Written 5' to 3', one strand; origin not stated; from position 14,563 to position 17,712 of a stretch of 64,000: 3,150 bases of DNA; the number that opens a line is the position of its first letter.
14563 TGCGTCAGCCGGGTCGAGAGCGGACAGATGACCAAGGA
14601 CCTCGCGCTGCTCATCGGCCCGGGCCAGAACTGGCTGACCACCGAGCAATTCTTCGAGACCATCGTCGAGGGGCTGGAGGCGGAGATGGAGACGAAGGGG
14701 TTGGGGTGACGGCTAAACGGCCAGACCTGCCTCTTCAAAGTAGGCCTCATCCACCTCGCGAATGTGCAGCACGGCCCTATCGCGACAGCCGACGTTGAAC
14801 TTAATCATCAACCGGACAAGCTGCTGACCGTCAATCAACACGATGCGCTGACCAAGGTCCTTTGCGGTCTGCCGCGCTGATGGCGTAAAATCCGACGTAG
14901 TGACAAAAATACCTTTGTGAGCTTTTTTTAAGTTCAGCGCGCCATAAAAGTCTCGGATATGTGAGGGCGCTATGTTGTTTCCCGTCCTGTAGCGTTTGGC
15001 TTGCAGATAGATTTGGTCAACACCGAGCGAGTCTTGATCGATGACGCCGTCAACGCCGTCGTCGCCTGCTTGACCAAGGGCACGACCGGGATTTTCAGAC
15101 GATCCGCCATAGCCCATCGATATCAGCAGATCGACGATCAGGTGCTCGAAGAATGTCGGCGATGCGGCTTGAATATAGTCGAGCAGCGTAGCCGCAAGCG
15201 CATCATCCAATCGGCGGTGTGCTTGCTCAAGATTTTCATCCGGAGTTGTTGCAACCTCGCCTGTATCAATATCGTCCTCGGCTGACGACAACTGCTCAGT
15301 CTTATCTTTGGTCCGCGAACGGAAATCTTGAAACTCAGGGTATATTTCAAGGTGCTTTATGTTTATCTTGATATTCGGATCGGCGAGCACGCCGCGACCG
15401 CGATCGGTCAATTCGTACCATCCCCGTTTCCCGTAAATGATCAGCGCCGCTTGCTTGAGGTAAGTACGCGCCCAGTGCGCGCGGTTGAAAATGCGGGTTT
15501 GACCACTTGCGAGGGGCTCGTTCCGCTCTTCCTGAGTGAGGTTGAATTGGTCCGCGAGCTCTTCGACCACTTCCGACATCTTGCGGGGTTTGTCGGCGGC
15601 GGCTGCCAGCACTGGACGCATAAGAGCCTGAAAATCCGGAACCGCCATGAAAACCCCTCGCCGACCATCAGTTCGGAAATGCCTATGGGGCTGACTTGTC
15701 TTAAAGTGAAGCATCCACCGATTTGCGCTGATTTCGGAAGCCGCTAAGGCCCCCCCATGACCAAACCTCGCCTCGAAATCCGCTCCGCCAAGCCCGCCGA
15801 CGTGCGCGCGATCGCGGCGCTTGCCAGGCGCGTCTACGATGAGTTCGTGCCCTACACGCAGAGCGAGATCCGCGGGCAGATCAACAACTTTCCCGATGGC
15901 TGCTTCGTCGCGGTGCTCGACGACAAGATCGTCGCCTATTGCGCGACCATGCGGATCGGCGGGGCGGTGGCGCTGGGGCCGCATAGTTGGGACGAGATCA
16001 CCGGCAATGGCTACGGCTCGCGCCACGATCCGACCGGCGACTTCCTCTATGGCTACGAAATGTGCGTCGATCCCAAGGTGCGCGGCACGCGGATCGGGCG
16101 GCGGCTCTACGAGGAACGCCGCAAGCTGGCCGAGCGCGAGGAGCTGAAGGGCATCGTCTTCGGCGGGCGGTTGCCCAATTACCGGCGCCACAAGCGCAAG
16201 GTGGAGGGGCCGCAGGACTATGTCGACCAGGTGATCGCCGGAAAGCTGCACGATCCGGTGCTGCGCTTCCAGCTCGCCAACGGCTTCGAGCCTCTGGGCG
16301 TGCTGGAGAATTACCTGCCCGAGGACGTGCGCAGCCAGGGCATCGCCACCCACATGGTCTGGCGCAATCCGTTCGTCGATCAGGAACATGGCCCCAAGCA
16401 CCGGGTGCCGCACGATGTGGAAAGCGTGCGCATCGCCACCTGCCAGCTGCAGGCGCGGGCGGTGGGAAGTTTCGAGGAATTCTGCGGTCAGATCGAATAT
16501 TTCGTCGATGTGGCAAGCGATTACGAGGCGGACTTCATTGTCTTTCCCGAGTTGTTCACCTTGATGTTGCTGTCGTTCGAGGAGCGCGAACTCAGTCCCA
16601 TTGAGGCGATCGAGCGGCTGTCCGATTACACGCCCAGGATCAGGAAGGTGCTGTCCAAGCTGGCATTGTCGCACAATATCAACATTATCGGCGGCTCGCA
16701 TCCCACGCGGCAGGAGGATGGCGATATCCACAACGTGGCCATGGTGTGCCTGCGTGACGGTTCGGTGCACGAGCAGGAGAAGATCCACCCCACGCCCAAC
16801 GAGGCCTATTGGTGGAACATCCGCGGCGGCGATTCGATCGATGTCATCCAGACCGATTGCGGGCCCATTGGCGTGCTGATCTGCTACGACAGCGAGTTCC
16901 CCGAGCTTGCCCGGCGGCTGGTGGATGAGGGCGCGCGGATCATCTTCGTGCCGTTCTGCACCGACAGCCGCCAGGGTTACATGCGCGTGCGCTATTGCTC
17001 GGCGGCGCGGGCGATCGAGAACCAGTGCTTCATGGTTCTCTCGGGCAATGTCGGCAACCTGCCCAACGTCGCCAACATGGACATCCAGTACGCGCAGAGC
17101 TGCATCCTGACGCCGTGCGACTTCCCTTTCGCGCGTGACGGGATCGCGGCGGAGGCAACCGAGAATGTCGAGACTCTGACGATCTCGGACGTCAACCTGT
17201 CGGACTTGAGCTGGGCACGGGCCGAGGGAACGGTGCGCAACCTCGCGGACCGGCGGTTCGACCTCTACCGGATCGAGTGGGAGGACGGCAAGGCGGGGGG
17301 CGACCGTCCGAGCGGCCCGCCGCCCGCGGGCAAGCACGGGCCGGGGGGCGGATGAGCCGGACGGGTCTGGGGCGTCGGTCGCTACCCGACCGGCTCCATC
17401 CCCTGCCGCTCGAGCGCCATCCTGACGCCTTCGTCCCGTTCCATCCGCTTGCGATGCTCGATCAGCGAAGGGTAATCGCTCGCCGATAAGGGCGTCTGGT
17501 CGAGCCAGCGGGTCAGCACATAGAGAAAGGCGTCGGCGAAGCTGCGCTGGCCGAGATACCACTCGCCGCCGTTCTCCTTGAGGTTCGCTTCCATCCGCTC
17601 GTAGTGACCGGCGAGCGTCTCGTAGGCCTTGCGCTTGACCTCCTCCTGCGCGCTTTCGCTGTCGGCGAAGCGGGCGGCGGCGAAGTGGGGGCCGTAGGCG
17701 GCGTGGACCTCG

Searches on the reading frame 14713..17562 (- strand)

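Call 96: search_protein_families(library=pfam, proteins=[window:14713-17562:-], max_evalue=0.001)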
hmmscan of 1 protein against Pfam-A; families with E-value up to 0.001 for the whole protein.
window:14713-17562:- (949 aa): 4 families
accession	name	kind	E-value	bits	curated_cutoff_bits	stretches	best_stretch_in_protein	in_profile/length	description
PF04471.18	Mrr_cat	-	4.5e-32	111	21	1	798-919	2-115/115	Restriction endonuclease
PF14338.12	Mrr_N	-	5.1e-25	87.9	29.5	1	644-727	1-86/87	Mrr N-terminal domain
PF22722.2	NA-iREase1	-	9.6e-09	35.6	27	1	827-916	23-105/106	NACHT-associated inactive Restriction Endonuclease 1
PF13156.12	Mrr_cat_2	-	0.00016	22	22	1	830-922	25-117/127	Restriction endonuclease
